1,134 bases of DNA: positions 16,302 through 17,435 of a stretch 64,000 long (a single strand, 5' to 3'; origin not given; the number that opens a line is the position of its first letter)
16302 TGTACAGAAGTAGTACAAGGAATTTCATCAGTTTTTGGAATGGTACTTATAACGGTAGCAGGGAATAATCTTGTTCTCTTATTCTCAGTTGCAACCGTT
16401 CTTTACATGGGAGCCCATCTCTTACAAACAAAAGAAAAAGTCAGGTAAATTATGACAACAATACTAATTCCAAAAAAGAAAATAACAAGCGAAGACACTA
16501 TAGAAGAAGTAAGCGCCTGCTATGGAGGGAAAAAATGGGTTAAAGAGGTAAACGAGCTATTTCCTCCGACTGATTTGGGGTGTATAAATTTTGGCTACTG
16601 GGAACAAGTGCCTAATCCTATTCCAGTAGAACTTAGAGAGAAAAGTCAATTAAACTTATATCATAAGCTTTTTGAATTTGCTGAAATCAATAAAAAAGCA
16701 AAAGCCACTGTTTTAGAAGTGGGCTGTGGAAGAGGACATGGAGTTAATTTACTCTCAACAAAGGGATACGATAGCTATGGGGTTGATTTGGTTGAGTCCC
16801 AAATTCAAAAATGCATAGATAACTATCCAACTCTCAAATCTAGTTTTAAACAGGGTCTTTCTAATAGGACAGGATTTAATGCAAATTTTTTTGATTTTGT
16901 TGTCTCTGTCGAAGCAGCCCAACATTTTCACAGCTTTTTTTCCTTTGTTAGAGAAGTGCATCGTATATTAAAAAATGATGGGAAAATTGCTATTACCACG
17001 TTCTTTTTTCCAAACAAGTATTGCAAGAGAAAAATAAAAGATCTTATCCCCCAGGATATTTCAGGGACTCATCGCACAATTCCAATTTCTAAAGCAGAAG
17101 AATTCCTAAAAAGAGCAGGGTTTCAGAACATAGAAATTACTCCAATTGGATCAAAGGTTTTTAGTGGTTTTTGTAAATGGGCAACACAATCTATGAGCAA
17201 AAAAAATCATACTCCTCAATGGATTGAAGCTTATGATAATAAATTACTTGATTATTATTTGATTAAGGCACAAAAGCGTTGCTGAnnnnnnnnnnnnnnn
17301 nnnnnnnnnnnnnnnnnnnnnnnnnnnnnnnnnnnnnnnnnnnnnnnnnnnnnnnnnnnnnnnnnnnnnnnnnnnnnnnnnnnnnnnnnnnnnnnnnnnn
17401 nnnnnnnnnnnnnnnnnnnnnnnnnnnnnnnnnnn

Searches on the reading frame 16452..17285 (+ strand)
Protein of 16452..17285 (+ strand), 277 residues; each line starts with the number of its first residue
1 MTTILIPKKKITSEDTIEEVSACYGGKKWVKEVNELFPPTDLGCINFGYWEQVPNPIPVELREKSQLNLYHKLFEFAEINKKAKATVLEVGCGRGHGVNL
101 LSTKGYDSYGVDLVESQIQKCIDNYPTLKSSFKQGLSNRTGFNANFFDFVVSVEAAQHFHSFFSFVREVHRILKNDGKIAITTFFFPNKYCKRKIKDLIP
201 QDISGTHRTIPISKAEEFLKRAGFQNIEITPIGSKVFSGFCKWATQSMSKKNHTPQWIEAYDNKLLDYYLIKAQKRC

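Call 17: search_protein_families(library=pfam, proteins=[window:16452-17285:+], max_evalue=0.01)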
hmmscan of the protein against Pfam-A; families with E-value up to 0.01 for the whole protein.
window:16452-17285:+ (277 aa): 10 families
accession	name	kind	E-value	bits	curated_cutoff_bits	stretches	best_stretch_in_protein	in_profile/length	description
PF08241.18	Methyltransf_11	-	4.6e-17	62.9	21.2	1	88-181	1-95/95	Methyltransferase domain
PF13489.12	Methyltransf_23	-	9.7e-16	58.4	27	1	75-228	15-163/164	Methyltransferase domain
PF13649.12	Methyltransf_25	-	1.7e-12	48.3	27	1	87-177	1-97/97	Methyltransferase domain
PF13847.12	Methyltransf_31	-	1.2e-09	38.4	27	1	82-185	2-113/145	Methyltransferase domain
PF02353.26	CMAS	-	1.4e-08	34.8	27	1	79-270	58-256/273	Mycolic acid cyclopropane synthetase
PF07021.18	MetW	-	9.7e-08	32.3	21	1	83-175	13-104/193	Methionine biosynthesis protein MetW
PF08242.18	Methyltransf_12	-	7.6e-07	30.2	30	1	88-179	1-98/98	Methyltransferase domain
PF07757.19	AdoMet_MTase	-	0.00046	20.8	27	1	83-126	61-101/115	Predicted AdoMet-dependent methyltransferase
PF05724.17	TPMT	-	0.0027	17.8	26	1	76-125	29-79/218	Thiopurine S-methyltransferase (TPMT)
PF03291.22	mRNA_G-N7_MeTrfase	-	0.0036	16.9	26.6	1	76-147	52-122/315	mRNA (guanine-N(7))-methyltransferase domain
